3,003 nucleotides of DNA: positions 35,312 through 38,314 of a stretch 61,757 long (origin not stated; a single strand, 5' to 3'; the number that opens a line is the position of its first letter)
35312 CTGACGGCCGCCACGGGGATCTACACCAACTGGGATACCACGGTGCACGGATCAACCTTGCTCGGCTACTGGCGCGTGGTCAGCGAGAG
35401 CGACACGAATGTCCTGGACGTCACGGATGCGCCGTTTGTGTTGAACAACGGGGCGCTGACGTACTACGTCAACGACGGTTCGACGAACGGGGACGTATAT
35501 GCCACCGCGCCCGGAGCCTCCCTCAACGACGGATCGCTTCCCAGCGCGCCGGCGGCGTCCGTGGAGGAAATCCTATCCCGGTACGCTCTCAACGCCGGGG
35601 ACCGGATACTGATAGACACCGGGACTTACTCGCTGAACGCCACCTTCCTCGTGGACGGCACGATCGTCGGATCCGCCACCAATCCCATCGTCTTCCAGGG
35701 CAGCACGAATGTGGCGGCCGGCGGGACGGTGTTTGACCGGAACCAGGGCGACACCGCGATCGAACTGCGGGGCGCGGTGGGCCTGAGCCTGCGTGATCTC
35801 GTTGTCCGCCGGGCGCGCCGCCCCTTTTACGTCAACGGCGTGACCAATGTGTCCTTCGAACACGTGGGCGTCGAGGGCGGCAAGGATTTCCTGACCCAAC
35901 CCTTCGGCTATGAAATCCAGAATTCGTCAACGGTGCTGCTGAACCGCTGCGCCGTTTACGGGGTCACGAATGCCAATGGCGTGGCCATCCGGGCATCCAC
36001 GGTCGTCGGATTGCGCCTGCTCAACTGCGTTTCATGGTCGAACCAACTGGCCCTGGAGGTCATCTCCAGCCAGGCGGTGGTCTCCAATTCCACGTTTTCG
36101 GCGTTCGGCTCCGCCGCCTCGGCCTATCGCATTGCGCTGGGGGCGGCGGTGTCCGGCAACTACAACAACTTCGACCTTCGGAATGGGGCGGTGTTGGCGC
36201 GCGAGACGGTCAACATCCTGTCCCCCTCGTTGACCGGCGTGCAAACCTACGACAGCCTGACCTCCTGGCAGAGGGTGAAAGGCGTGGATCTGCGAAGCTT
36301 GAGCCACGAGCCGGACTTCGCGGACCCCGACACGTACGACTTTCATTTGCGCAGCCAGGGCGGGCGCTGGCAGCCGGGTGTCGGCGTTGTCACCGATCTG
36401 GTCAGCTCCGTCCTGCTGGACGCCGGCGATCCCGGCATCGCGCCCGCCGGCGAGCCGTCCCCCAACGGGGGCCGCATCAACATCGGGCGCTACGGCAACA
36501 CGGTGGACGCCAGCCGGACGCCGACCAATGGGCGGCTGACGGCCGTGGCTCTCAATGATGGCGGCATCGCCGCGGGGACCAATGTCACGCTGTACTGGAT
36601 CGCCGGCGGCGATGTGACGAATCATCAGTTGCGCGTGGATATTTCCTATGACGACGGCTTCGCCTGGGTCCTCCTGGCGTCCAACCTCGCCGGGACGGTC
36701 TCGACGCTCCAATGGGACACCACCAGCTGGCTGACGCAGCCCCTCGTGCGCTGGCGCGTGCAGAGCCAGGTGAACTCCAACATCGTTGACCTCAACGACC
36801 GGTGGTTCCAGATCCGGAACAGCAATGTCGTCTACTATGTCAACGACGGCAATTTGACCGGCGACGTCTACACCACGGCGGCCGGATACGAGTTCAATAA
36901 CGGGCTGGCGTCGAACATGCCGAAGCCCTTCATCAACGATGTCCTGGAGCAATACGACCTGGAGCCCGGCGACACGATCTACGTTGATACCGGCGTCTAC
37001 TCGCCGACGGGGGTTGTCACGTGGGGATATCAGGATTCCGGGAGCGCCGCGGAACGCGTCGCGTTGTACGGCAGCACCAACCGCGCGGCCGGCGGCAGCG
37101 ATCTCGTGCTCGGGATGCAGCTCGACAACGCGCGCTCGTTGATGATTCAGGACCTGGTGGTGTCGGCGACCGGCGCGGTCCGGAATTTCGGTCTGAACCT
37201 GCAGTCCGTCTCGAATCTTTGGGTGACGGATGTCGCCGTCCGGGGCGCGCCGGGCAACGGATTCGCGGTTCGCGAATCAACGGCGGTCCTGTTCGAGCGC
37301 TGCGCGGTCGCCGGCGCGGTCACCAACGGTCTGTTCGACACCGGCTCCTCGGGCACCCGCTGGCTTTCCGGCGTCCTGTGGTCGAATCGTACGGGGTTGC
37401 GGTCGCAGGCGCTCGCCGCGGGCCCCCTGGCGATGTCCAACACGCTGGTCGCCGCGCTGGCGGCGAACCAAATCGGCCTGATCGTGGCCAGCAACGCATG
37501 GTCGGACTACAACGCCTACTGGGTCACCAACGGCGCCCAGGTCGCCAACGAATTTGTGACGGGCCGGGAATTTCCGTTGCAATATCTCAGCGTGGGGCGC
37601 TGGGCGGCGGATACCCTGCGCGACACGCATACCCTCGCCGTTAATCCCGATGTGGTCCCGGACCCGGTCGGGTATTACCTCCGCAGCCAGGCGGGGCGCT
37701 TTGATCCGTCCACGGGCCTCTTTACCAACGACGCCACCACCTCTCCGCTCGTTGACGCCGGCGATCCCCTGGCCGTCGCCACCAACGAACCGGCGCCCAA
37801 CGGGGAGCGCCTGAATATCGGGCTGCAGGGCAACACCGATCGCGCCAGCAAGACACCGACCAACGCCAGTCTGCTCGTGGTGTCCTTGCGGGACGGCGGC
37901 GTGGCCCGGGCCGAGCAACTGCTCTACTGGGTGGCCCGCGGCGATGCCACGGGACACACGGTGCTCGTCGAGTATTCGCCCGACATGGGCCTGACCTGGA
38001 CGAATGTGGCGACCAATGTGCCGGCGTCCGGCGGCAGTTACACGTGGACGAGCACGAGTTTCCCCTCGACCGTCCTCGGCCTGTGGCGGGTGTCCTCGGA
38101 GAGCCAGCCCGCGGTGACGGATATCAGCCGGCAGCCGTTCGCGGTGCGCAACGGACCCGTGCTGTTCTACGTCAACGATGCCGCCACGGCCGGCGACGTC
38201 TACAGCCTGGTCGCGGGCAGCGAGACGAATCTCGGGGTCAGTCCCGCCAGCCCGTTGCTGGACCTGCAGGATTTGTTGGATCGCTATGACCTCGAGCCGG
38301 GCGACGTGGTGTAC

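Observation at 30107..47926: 5,939-codon secreted protein built from 13 diverged beta-helix + Asp-box modules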

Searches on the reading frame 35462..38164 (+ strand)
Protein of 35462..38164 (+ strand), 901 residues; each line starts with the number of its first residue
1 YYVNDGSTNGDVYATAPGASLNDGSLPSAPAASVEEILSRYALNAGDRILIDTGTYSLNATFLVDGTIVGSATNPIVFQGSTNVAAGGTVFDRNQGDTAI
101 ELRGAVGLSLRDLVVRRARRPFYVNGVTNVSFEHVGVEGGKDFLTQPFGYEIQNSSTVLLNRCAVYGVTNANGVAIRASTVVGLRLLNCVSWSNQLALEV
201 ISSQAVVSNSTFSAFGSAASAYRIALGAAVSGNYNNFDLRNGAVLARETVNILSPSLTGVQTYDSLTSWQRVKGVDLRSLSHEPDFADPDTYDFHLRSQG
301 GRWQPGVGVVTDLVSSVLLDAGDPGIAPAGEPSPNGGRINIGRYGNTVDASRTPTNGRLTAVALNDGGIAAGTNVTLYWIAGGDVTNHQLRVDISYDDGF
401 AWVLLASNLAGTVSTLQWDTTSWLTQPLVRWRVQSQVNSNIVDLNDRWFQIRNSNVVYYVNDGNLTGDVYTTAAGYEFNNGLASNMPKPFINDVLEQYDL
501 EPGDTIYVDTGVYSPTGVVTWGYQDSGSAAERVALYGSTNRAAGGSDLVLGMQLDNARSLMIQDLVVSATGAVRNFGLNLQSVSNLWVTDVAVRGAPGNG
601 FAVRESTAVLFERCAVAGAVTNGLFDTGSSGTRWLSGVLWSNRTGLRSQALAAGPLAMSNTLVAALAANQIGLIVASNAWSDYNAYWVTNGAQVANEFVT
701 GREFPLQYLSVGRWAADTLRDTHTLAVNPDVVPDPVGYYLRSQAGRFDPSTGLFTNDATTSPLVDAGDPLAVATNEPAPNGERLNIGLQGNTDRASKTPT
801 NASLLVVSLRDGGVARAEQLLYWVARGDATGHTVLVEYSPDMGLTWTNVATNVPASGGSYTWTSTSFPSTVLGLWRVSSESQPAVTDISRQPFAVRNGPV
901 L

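Call 80: predict_structure(alignment_id=A4)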
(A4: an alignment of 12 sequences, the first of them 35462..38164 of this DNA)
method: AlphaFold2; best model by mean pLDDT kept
length: 901 residues; sequences in the alignment: 12
mean_pLDDT: 70.6   pTM: 0.50
mean pLDDT of the five models: 70.6, 69.3, 66.7, 65.9, 64.6
residues with pLDDT >= 90: 132; 70-90: 403; 50-70: 201; < 50: 165
segments of 3 or more residues with pLDDT < 50: 140-144, 282-357, 364-366, 700-704, 727-784, 793-802, 809-812
pLDDT, mean of each block of 10 residues (from residue 1): 80 84 90 89 90 87 87 90 70 84 93 85 93 79 63 93 73 85 82 83 84 79 91 72 87 81 82 68 40 31 32 33 31 33 37 43 53 68 69 79 87 74 76 82 66 85 84 85 89 79 88 76 66 87 77 85 84 73 89 80 90 78 84 81 73 69 67 66 66 59 56 65 51 30 33 38 40 36 52 43 51 60 58 83 83 74 76 80 67 64 34
secondary structure, 60 per line:
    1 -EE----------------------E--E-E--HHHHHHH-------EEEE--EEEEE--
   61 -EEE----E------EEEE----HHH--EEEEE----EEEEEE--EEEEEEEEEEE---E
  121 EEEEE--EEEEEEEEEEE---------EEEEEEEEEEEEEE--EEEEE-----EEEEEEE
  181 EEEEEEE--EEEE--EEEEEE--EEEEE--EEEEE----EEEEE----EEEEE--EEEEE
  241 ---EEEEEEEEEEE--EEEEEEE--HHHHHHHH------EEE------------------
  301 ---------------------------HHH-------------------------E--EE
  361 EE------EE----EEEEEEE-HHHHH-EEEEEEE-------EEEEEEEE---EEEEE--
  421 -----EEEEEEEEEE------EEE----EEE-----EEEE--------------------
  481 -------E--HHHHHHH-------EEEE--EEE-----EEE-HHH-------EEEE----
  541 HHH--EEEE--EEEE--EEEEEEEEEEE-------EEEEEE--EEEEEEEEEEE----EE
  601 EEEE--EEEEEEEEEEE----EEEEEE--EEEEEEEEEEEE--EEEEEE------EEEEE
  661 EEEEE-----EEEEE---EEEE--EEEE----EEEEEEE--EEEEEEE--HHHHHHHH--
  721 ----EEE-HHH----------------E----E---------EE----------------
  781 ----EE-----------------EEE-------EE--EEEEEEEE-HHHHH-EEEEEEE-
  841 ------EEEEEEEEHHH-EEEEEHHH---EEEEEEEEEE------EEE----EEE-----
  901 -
elements in order (helices of 4 or more, strands of 3 or more residues): H34-40 E48-51 E54-58 E62-64 E76-79 E89-93 E98-103 E106-116 E120-125 E128-138 E148-161 E164-168 E174-187 E190-193 E196-201 E204-208 E211-215 E220-224 E229-233 E236-240 E244-254 E257-263 H266-273 E280-282 E359-362 E375-381 H383-387 E389-395 E403-410 E414-418 E426-435 E442-444 E449-451 E457-460 H491-497 E505-508 E511-513 E519-521 E533-536 E546-549 E552-555 E558-568 E576-581 E584-594 E599-604 E607-617 E622-627 E630-641 E644-649 E656-665 E671-675 E679-682 E685-688 E693-699 E702-708 H711-718 E725-727 E804-806 E818-825 H827-831 E833-839 E847-854 E859-863 E870-879 E886-888 E893-895

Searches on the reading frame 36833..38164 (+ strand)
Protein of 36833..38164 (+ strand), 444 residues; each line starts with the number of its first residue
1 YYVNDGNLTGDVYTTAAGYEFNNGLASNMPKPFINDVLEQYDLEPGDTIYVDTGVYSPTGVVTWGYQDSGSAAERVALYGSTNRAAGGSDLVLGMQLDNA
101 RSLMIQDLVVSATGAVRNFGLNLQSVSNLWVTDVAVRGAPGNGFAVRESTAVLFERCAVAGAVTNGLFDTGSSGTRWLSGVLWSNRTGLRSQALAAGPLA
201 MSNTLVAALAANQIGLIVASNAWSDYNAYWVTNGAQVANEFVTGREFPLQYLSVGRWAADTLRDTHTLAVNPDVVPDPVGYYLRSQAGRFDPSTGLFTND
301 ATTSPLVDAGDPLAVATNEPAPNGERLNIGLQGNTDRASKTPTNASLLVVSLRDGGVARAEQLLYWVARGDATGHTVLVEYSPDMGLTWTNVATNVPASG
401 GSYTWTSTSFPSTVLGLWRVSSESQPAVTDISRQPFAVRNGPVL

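Call 19: find_related_loci(query=A2, collection=genome_contigs, flank=10000)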
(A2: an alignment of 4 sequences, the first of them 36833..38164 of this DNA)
Query A2 (444 aa) in genome_contigs; peptide patterns used: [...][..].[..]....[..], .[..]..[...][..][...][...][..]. (x = any residue, [..] = any of these).
293 stretches matched a pattern; 74 encode a relative of the query (tblastn E <= 1e-3); 71 distinct loci.
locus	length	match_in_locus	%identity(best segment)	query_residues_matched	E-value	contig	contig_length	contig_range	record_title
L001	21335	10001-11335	55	1-444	6e-156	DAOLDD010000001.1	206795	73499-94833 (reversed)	MAG TPA_asm: Kiritimatiellia bacterium isolate AMR_MDS_0145 NODE_6_length_206795_cov_25.297364, whole genome shotgun seq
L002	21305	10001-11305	42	1-443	4e-88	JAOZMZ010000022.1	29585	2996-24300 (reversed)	MAG: Kiritimatiellia bacterium isolate GMC4_bin_25 GMC4_1068_length_29585_cov_9.305452, whole genome shotgun sequence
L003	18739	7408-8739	39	1-443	9e-87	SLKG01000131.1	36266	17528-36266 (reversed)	MAG: Kiritimatiellae bacterium isolate CSSed165cm_264 CSSed16-5cm-1521, whole genome shotgun sequence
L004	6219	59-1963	41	1-443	4e-82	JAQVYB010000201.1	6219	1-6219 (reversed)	MAG: Kiritimatiellae bacterium isolate STF2_14 NODE_44018_length_6219_cov_3.029054_Sandtown_F2, whole genome shotgun seq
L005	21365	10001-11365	38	1-441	5e-81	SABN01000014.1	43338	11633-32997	MAG: Opitutia bacterium isolate INTA.CYC.094 contig-100_598, whole genome shotgun sequence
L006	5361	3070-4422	38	1-442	5e-76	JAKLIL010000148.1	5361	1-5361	MAG: Verrucomicrobia bacterium isolate RA.bin86 RA.bin86_148, whole genome shotgun sequence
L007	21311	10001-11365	37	1-443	3e-72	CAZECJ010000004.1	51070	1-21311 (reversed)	MAG TPA_asm: uncultured Verrucomicrobiota bacterium isolate SRP192927_co1_293 genome assembly, contig: NODE_880_length_5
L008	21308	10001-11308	38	1-442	4e-71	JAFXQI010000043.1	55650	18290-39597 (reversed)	MAG: Kiritimatiellae bacterium isolate RGIG6649 Sheep_Rumen-1__c857, whole genome shotgun sequence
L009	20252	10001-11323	41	1-443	2e-94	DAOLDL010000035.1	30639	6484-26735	MAG TPA_asm: Kiritimatiellia bacterium isolate AMR_MDS_0153 NODE_295_length_30639_cov_19.273509, whole genome shotgun se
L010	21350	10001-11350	37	1-442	3e-69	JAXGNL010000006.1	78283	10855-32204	MAG: Kiritimatiellia bacterium isolate AnMBR.bin255 bin255_6, whole genome shotgun sequence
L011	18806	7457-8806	37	1-442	3e-69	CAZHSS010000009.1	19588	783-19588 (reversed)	MAG TPA_asm: uncultured Verrucomicrobiota bacterium isolate SRP294416_co3_838 genome assembly, contig: NODE_4345_length_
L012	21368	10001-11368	36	1-444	1e-68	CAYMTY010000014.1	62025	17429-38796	MAG TPA_asm: uncultured Verrucomicrobiota bacterium isolate SRP192927_co4_543 genome assembly, contig: NODE_545_length_6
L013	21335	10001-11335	38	1-440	6e-69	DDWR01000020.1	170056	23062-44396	MAG TPA_asm: Verrucomicrobia bacterium UBA2281 UBA2281_contig_2922, whole genome shotgun sequence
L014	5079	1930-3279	36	1-442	8e-68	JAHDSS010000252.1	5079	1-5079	MAG: Kiritimatiellae bacterium isolate SV3-B9.1 k141_48078, whole genome shotgun sequence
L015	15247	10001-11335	35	1-438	3e-67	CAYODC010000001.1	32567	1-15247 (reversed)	MAG TPA_asm: uncultured Verrucomicrobiota bacterium isolate SRP294416_co1_711 genome assembly, contig: NODE_2334_length_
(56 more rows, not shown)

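Call 35: search_protein_families(library=pfam, proteins=[L002:1-1152:+, L002:1156-1971:+, L005:1-921:+, L005:1001-2707:+, L007:425-1570:+, L008:393-1622:+, L008:1802-3091:+, L013:1-879:+, L013:883-1809:+, L010:966-2267:+], max_evalue=0.00001)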
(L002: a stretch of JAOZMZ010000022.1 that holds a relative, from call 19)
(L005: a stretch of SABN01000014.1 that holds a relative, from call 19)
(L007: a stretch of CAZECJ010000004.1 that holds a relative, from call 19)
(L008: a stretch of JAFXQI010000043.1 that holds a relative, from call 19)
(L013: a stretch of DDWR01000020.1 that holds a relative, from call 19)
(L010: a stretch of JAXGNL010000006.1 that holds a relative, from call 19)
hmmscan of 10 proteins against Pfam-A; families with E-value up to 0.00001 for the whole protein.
L002:1-1152:+ (384 aa): 1 family
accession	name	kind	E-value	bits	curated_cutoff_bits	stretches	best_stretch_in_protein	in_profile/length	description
PF01368.27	DHH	-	1.2e-06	29.3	28.1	1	60-201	2-122/125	DHH family, N-terminal domain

L002:1156-1971:+ (272 aa): 3 families
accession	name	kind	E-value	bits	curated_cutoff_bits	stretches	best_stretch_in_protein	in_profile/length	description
PF00535.33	Glycos_transf_2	-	1.9e-22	80.4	23.3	1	45-198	1-151/168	Glycosyl transferase family 2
PF13641.12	Glyco_tranf_2_3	-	6e-13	49.8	27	1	44-245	3-212/230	Glycosyltransferase like family 2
PF13632.12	Glyco_trans_2_3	-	4.3e-08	33.7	27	1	126-246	1-125/198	Glycosyl transferase family group 2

L005:1-921:+ (307 aa): 0 families

L005:1001-2707:+ (569 aa): 2 families
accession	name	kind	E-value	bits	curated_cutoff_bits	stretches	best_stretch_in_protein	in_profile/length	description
PF00535.33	Glycos_transf_2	-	8.5e-20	71.8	23.3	1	257-372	1-113/168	Glycosyl transferase family 2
PF13641.12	Glyco_tranf_2_3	-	8.5e-08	32.9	27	1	254-383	1-130/230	Glycosyltransferase like family 2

L007:425-1570:+ (382 aa): 0 families

L008:393-1622:+ (410 aa): 0 families

L008:1802-3091:+ (430 aa): 0 families

L013:1-879:+ (293 aa): 2 families
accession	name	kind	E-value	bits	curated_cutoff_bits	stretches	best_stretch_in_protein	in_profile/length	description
PF05711.17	TylF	-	1.1e-45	156.4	23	1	80-284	67-259/264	Macrocin-O-methyltransferase (TylF)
PF13578.12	Methyltransf_24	-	1.9e-13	51.6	26.3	1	109-254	1-105/105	Methyltransferase domain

L013:883-1809:+ (309 aa): 2 families
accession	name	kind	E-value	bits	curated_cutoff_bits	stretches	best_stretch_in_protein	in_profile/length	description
PF01501.26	Glyco_transf_8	-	1.6e-35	123.3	24.3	1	6-258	2-250/253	Glycosyl transferase family 8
PF18404.7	Glyco_transf_24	-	5.9e-10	39.5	25.7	1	12-205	10-205/268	Glucosyltransferase 24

L010:966-2267:+ (434 aa): 1 family
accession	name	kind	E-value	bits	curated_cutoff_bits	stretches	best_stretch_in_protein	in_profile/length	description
PF04464.20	Glyphos_transf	-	2.3e-36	126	22.1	1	166-424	102-365/367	CDP-Glycerol:Poly(glycerophosphate) glycerophosphotransferase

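Call 36: search_protein_families(library=pfam, proteins=[L012:18388-19353:+, L012:19305-20045:+, L012:20049-20645:+, L012:20649-21368:+, L007:19910-20590:+, L007:20771-21310:+, L010:53-967:+, L010:2297-3028:+, L009:1202-2167:+, L009:2-991:+], max_evalue=0.00001)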
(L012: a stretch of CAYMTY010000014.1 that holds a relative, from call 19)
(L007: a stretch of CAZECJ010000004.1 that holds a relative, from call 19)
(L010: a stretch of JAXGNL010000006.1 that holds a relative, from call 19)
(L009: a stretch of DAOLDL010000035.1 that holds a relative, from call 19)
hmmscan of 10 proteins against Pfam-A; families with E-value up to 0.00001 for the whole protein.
L012:18388-19353:+ (322 aa): 0 families

L012:19305-20045:+ (247 aa): 2 families
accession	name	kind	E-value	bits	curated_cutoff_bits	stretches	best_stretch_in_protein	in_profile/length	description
PF00535.33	Glycos_transf_2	-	1.3e-36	126.5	23.3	1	20-184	1-165/168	Glycosyl transferase family 2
PF13641.12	Glyco_tranf_2_3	-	1.4e-08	35.5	27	1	19-139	3-127/230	Glycosyltransferase like family 2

L012:20049-20645:+ (199 aa): 0 families

L012:20649-21368:+ (240 aa): 0 families

L007:19910-20590:+ (227 aa): 0 families

L007:20771-21310:+ (180 aa): 2 families
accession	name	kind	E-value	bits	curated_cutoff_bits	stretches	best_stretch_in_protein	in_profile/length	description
PF00535.33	Glycos_transf_2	-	7.9e-33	114.2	23.3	1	20-180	1-161/168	Glycosyl transferase family 2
PF13641.12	Glyco_tranf_2_3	-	1.5e-07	32.2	27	1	19-137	3-125/230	Glycosyltransferase like family 2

L010:53-967:+ (305 aa): 1 family
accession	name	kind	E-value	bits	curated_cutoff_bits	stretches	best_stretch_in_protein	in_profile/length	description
PF01467.32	CTP_transf_like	-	1.9e-13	51.2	21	1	157-246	5-94/133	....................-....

L010:2297-3028:+ (244 aa): 4 families
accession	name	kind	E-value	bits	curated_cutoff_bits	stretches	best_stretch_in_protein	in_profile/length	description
PF00535.33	Glycos_transf_2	-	9.1e-33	114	23.3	1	44-185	1-132/168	Glycosyl transferase family 2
PF13641.12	Glyco_tranf_2_3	-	4e-16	60.1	27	1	43-234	3-190/230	Glycosyltransferase like family 2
PF10111.15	Glyco_tranf_2_2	-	1.7e-15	57.7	27.3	1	44-241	1-202/276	Glycosyltransferase like family 2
PF13704.12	Glyco_tranf_2_4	-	4.1e-06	27.6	27.5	1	53-135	4-82/98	Glycosyl transferase family 2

L009:1202-2167:+ (322 aa): 0 families

L009:2-991:+ (330 aa): 1 family
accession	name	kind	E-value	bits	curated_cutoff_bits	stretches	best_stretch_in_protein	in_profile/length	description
PF13472.12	Lipase_GDSL_2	-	3.6e-10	41.1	32.9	1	69-146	1-79/178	GDSL-like Lipase/Acylhydrolase family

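Call 75: search_protein_families(library=pfam, proteins=[L007:19908-20819:+], max_evalue=1)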
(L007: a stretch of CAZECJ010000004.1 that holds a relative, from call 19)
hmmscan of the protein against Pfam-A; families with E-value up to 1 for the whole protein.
L007:19908-20819:+ (304 aa): 0 families
